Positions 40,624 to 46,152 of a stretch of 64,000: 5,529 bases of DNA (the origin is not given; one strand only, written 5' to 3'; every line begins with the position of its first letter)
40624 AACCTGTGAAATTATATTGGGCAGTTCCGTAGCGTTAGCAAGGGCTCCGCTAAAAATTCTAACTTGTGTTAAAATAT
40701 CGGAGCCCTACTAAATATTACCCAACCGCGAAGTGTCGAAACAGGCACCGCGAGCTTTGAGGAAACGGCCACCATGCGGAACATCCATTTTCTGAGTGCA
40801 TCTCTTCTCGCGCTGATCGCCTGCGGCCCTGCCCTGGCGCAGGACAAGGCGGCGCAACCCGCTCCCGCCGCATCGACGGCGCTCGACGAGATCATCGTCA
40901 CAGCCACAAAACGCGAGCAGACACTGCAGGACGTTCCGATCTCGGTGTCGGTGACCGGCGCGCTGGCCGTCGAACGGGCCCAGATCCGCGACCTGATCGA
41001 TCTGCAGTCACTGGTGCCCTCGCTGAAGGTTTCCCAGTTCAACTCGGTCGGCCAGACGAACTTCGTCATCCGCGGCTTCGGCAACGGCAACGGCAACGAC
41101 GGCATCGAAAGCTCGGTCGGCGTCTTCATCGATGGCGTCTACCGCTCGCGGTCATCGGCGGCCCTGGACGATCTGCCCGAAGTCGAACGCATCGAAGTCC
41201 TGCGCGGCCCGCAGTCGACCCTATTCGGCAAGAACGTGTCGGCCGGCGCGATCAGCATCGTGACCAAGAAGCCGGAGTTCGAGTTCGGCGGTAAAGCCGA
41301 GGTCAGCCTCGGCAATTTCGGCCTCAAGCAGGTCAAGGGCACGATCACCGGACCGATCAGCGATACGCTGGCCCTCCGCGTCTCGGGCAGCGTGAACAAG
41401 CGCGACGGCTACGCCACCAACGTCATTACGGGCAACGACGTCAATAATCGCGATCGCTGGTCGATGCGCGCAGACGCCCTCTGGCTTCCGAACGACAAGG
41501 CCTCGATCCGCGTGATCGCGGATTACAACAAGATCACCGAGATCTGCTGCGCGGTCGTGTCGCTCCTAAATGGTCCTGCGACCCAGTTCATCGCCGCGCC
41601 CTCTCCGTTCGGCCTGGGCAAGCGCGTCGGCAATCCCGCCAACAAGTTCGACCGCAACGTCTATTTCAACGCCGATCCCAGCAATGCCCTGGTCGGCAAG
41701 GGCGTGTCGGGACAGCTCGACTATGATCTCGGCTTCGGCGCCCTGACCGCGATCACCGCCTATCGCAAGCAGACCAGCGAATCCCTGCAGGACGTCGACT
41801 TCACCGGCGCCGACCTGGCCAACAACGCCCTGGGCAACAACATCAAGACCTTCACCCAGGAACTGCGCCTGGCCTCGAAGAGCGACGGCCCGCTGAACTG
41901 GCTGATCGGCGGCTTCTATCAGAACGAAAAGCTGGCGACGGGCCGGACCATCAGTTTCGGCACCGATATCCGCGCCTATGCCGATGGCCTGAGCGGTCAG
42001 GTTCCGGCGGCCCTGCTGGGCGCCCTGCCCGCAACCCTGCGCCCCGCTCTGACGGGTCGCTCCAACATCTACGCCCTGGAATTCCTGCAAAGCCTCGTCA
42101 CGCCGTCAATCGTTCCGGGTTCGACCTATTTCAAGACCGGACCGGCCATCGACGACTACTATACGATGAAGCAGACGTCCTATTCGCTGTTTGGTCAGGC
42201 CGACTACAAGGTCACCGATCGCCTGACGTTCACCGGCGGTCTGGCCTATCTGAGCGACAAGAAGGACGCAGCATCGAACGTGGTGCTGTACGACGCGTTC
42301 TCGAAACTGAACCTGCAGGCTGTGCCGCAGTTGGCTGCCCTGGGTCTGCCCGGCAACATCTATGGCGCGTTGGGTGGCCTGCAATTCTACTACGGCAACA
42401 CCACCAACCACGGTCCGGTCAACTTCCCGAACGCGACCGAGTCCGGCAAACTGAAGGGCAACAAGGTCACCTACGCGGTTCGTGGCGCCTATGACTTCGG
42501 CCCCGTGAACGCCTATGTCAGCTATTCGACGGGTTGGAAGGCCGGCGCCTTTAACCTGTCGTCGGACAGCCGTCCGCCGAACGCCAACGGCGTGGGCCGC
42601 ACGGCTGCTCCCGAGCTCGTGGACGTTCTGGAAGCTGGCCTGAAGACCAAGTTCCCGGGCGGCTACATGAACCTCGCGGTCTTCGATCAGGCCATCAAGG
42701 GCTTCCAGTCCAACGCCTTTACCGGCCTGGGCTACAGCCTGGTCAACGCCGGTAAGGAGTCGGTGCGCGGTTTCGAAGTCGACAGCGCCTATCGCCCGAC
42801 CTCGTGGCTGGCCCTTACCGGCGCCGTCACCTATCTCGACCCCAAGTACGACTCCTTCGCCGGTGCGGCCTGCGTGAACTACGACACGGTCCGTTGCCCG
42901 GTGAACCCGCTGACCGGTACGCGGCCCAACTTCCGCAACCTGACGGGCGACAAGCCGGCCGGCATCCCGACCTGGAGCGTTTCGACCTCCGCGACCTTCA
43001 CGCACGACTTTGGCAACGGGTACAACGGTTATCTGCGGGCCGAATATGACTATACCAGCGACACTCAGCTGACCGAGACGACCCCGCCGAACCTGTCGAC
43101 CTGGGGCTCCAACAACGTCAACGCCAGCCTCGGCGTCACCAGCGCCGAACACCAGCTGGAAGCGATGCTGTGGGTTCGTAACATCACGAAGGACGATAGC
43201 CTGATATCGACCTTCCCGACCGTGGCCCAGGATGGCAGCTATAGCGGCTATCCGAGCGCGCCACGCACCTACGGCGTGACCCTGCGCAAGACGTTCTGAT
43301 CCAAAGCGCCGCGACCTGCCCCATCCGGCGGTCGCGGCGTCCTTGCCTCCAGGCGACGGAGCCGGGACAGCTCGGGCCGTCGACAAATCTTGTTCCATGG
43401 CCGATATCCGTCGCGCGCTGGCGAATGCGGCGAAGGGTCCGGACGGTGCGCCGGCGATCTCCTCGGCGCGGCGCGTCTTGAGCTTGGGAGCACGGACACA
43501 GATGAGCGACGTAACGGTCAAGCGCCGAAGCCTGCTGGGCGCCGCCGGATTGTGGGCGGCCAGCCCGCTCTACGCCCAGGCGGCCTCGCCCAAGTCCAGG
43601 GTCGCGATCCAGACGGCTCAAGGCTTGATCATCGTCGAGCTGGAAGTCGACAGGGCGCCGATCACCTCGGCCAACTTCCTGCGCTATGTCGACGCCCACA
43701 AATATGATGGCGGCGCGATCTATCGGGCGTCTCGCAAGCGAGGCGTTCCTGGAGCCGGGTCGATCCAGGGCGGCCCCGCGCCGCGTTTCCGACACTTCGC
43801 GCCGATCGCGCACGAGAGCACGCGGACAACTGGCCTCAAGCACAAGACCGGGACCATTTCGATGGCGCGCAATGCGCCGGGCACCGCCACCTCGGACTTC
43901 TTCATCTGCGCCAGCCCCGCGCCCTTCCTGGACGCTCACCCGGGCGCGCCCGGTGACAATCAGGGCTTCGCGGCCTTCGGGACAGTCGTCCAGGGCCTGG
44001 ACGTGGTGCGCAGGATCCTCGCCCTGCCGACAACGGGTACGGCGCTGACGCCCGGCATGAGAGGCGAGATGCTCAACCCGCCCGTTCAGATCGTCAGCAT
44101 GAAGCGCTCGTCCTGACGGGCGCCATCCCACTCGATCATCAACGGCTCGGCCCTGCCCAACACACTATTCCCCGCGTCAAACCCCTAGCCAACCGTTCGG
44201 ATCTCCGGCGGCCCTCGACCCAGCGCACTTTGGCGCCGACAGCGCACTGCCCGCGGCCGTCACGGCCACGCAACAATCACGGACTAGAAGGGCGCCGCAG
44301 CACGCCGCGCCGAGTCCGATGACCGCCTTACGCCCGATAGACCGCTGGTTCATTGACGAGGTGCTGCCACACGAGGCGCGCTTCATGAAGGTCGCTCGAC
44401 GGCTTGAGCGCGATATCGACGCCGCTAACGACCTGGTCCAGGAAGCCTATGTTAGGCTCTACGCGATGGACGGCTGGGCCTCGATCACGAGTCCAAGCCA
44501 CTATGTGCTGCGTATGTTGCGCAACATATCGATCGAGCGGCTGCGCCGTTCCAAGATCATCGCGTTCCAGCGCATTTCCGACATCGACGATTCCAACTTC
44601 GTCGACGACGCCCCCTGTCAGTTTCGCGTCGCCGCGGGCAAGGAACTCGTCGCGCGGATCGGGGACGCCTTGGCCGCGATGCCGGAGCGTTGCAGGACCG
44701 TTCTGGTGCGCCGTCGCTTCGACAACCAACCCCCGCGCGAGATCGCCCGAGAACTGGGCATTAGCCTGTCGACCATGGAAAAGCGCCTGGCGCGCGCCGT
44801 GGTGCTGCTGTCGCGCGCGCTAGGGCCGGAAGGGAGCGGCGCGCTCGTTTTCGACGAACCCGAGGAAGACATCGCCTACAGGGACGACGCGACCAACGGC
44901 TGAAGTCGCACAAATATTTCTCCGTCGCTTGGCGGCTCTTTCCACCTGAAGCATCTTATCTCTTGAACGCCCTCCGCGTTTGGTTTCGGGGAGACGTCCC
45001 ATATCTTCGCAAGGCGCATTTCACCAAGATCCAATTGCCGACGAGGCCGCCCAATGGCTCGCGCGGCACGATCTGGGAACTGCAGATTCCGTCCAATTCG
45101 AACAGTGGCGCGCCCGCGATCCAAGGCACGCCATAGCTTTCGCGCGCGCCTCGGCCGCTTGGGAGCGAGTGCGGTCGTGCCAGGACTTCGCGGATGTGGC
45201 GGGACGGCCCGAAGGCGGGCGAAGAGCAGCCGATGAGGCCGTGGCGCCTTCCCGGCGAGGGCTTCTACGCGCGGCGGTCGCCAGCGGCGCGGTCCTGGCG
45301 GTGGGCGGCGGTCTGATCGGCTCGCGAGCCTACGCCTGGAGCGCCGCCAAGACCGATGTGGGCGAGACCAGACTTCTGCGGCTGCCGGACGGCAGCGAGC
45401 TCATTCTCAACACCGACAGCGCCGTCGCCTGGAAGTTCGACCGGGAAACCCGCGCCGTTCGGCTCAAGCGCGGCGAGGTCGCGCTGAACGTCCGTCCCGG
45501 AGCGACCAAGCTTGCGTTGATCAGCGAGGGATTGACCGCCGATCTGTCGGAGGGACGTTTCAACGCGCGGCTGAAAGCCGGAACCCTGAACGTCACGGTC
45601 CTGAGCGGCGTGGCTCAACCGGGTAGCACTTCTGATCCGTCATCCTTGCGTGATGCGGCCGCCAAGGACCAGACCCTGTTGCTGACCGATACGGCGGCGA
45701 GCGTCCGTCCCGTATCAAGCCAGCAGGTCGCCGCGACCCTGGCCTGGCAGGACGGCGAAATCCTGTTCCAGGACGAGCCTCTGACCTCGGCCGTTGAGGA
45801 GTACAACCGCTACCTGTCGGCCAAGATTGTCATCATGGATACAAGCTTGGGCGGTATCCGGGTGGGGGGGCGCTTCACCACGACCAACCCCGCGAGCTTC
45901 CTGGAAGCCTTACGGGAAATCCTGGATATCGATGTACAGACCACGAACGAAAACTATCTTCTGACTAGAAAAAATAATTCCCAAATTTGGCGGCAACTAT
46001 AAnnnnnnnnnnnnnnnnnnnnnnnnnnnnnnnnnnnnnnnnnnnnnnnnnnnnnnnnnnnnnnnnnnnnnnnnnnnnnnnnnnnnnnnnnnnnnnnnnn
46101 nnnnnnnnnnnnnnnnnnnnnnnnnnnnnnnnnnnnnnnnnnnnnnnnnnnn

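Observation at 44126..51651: Immobilised guaA-targeted island with both att sites still readable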

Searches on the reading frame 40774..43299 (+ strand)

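Call 6: search_protein_families(library=pfam, proteins=[window:40774-43299:+])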
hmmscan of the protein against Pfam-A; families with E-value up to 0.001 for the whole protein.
window:40774-43299:+ (841 aa): 2 families
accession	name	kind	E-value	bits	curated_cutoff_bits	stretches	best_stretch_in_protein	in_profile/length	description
PF00593.30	TonB_dep_Rec_b-barrel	-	2e-24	87.7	27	1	282-804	38-436/436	TonB dependent receptor-like, beta-barrel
PF07715.20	Plug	-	1.9e-16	60.9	23.9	1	51-159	2-107/107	TonB-dependent Receptor Plug Domain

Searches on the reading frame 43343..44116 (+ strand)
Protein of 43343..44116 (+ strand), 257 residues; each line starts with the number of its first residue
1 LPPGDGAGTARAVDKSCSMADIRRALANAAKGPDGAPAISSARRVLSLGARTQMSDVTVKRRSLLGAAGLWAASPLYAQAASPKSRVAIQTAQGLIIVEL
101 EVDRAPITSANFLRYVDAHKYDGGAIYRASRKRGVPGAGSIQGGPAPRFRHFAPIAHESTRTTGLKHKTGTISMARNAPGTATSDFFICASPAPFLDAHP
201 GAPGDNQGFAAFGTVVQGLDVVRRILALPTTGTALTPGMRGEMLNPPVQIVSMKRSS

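Call 6: search_protein_families(library=pfam, proteins=[window:43343-44116:+])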
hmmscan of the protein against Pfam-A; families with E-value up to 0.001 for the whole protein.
window:43343-44116:+ (257 aa): 1 family
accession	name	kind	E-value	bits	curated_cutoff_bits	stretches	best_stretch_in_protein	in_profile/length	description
PF00160.26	Pro_isomerase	-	3.3e-27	96.1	21.7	1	87-241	2-145/159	Cyclophilin type peptidyl-prolyl cis-trans isomerase/CLD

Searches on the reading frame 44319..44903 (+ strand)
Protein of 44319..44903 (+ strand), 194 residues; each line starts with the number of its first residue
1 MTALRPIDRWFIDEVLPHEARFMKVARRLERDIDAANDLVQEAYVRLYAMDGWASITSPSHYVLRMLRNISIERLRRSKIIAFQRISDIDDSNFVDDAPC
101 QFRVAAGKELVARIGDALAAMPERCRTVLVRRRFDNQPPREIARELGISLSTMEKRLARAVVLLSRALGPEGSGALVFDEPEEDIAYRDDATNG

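Call 6: search_protein_families(library=pfam, proteins=[window:44319-44903:+])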
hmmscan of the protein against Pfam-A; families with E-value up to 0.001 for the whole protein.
window:44319-44903:+ (194 aa): 4 families
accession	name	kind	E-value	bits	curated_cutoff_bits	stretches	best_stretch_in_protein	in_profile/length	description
PF08281.18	Sigma70_r4_2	-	1.3e-13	50.8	25.7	1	113-161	3-51/54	Sigma-70, region 4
PF04542.20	Sigma70_r2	-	4.5e-09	36.4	24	1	18-78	5-68/71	Sigma-70 region 2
PF04545.22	Sigma70_r4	-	3.4e-07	30.1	24.1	1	117-161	1-45/50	Sigma-70, region 4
PF07638.17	Sigma70_ECF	-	0.00023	21.6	21.1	1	22-160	37-175/185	ECF sigma factor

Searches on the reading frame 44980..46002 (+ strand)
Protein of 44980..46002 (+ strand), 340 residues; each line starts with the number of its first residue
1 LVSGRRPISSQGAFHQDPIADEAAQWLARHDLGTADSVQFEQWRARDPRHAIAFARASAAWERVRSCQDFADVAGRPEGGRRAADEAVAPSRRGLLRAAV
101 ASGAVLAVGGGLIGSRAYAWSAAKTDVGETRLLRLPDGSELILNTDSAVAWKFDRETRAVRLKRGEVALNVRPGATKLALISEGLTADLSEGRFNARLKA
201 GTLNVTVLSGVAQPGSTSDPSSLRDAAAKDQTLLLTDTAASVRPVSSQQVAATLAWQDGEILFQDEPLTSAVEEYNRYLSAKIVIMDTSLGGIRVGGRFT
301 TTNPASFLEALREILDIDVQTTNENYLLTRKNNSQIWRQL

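Call 6: search_protein_families(library=pfam, proteins=[window:44980-46002:+])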
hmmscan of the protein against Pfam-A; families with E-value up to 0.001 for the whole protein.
window:44980-46002:+ (340 aa): 3 families
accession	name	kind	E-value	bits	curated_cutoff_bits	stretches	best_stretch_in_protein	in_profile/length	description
PF04773.18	FecR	-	6.8e-13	49.3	24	1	124-212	4-96/97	FecR protein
PF16220.10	DUF4880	-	3.1e-06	27.4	25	1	21-59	1-42/43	Domain of unknown function (DUF4880)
PF16344.10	FecR_C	-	0.00078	19.9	24.4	0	261-325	2-67/70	FecR, C-terminal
